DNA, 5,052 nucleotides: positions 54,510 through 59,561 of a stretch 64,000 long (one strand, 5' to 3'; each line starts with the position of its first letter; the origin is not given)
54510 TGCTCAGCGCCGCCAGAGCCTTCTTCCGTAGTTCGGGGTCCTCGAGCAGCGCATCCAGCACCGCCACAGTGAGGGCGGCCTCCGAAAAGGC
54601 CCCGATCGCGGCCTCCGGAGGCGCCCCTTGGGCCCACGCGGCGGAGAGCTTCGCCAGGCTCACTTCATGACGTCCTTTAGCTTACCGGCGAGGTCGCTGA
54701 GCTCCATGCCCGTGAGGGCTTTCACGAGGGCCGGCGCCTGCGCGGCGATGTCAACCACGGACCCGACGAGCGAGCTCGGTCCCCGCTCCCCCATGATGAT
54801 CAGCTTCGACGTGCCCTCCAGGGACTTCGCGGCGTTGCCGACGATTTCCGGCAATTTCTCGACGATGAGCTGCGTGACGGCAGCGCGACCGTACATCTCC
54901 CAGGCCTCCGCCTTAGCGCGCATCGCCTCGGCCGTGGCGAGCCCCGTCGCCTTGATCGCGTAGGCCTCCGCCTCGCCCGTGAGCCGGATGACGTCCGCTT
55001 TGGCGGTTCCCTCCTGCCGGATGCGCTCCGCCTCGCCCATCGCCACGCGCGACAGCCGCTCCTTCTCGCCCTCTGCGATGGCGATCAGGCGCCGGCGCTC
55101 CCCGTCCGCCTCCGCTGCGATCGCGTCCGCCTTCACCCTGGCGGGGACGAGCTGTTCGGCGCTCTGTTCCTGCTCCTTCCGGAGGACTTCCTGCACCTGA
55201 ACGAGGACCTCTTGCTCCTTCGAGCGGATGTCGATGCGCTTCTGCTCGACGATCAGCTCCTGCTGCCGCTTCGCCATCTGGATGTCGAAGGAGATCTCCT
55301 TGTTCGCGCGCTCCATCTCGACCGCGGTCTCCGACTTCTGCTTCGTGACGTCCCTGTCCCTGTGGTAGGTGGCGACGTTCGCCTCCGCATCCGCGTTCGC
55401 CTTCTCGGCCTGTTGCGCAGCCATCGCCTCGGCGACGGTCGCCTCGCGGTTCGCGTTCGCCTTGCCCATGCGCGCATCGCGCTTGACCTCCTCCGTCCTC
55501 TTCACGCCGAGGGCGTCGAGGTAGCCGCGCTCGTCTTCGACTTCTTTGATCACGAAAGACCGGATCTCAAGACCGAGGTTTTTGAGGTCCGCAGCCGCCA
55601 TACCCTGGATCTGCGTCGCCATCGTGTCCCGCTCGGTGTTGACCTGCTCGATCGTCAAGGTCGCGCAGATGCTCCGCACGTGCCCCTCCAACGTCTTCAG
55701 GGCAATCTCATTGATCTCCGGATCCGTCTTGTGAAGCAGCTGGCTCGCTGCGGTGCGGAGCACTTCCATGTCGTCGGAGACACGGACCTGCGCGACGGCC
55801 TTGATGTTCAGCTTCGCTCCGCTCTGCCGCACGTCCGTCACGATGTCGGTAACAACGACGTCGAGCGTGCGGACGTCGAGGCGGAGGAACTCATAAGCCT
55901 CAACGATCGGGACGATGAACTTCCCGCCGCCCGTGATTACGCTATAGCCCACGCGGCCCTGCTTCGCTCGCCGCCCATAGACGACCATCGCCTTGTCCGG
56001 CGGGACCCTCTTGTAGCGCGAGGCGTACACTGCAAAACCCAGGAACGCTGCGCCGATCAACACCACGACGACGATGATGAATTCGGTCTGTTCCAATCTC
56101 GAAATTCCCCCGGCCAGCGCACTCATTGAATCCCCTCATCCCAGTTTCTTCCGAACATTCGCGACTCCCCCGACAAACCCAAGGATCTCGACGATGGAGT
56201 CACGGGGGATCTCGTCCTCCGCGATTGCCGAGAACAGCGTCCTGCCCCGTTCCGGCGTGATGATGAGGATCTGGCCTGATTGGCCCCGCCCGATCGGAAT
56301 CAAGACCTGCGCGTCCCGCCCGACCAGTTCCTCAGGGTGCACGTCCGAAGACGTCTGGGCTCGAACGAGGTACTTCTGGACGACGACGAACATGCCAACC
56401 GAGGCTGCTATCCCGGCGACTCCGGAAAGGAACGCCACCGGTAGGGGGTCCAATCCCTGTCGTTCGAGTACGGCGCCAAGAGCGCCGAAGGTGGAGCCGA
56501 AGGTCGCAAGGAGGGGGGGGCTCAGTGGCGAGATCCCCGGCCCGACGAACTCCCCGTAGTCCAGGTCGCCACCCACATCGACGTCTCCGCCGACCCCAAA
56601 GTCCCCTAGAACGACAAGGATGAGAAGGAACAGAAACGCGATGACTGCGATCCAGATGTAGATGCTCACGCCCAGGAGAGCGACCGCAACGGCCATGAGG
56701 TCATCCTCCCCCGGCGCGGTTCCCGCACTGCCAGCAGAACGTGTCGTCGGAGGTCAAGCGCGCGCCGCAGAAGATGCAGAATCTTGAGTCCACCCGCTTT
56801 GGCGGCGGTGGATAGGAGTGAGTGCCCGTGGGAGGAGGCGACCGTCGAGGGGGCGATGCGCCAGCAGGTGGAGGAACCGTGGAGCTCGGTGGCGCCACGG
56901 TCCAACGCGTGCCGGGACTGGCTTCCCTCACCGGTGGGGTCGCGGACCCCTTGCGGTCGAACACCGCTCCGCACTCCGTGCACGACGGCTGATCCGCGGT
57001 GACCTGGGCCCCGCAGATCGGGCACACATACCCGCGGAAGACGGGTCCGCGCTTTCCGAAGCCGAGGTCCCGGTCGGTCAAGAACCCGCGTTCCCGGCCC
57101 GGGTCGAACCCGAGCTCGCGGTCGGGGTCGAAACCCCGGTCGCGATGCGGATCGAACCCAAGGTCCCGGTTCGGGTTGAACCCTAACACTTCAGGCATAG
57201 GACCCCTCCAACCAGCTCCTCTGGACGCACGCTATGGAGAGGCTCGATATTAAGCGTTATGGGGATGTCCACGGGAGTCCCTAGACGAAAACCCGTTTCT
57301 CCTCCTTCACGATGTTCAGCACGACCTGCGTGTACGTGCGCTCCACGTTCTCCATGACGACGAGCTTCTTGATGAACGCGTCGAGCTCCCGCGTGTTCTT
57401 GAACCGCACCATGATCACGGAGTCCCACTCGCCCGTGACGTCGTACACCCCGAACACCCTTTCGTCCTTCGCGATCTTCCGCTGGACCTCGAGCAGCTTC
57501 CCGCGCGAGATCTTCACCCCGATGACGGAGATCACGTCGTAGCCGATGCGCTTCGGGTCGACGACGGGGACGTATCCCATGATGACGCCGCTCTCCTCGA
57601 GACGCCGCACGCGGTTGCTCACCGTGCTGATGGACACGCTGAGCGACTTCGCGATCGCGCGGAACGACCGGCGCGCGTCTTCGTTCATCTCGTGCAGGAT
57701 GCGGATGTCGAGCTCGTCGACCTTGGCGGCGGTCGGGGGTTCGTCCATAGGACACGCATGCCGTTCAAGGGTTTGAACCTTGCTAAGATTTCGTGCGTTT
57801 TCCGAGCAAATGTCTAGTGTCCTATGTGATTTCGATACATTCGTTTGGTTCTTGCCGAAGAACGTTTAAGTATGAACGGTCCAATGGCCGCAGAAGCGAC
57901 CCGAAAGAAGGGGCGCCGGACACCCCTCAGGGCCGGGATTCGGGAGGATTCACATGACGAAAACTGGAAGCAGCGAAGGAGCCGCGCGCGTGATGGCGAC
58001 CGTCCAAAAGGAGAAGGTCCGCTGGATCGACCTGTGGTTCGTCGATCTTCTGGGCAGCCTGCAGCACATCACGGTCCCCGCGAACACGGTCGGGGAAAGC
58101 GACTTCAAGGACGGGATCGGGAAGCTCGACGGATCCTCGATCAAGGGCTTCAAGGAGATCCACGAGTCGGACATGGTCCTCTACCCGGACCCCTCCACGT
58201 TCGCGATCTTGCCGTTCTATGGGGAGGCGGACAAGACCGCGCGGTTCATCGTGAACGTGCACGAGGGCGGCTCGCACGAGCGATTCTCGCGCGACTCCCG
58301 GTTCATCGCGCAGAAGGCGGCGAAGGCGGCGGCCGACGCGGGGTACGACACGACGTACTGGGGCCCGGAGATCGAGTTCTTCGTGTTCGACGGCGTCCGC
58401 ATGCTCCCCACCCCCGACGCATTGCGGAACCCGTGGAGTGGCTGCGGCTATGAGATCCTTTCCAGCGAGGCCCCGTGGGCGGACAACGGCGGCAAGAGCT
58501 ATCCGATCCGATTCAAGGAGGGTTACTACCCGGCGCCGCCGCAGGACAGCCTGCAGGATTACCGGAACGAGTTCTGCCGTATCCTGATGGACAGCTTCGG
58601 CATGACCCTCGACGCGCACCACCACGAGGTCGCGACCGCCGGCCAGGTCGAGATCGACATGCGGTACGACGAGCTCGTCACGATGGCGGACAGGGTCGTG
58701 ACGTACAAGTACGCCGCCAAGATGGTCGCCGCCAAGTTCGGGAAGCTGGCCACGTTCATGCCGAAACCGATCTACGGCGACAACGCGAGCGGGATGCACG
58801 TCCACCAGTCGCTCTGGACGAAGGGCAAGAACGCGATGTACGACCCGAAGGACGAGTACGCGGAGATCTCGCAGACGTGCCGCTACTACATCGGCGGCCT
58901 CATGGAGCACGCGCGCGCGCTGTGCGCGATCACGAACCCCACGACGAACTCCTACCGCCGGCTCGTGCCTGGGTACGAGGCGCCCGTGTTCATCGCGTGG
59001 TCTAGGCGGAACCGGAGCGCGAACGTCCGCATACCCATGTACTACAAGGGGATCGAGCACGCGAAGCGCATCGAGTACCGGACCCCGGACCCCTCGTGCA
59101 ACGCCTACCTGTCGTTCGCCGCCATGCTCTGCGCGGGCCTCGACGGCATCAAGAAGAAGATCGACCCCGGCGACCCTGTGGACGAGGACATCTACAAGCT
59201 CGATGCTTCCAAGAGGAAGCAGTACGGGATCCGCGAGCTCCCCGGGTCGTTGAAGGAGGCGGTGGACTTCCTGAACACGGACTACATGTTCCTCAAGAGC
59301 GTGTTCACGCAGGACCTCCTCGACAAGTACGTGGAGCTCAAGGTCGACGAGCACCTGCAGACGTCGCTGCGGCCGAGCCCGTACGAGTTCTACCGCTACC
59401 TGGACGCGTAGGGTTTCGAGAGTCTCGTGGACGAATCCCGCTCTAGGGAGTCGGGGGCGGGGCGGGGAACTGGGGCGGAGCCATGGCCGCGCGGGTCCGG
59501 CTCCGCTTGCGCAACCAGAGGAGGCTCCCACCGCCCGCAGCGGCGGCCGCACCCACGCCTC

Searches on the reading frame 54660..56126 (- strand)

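Call 13: search_protein_families(library=pfam, proteins=[window:54660-56126:-], max_evalue=0.001)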
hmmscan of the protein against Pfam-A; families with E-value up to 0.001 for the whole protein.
window:54660-56126:- (488 aa): 2 families
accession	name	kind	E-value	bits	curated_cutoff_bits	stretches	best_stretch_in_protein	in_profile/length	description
PF01145.31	Band_7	-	2.7e-17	63.8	23.6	1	40-225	2-174/176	SPFH domain / Band 7 family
PF15975.10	Flot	-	5e-05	23.8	27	1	375-452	2-81/124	Flotillin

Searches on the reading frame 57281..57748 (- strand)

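Call 13: search_protein_families(library=pfam, proteins=[window:57281-57748:-], max_evalue=0.001)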
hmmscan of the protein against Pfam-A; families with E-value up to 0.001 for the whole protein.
window:57281-57748:- (155 aa): 11 families
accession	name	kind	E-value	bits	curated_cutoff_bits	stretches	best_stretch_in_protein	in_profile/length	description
PF13404.12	HTH_AsnC-type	-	3e-14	53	27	1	11-51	2-42/42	AsnC-type helix-turn-helix domain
PF01037.27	AsnC_trans_reg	-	3.9e-14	52.7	25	1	76-145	1-72/73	Lrp/AsnC ligand binding domain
PF13412.12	HTH_24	-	1.2e-13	50.8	21.9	1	11-56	2-47/48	Winged helix-turn-helix DNA-binding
PF01047.28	MarR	-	2.9e-05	24.3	24.6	1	17-56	8-47/59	MarR family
PF12840.13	HTH_20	-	3.4e-05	24.2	27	1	15-57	7-49/51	Helix-turn-helix domain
PF08279.18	HTH_11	-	0.00011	22.4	25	1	20-63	8-47/55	HTH domain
PF25212.1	HVO_A0114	-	0.00026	21.1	27.6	1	14-56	24-66/84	HVO_A0114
PF12802.13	MarR_2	-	0.00029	21.4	27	1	14-56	7-50/61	MarR family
PF13936.12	HTH_38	-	0.00034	20.7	27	1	26-49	20-43/44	Helix-turn-helix domain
PF00126.33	HTH_1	-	0.00065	20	26.6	0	26-52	13-39/60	Bacterial regulatory helix-turn-helix protein, lysR family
PF01638.23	HxlR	-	0.00095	19.4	20.8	0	15-72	8-65/91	HxlR-like helix-turn-helix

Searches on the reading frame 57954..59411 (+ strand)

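Call 13: search_protein_families(library=pfam, proteins=[window:57954-59411:+], max_evalue=0.001)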
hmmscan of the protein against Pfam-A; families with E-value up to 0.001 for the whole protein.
window:57954-59411:+ (485 aa): 2 families
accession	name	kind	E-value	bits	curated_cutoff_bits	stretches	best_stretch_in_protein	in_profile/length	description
PF00120.29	Gln-synt_C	-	3.4e-126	421.4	24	1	113-482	2-344/344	Glutamine synthetase, catalytic domain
PF03951.24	Gln-synt_N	-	2.2e-28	98.2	33.4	1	21-104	1-81/82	Glutamine synthetase, beta-Grasp domain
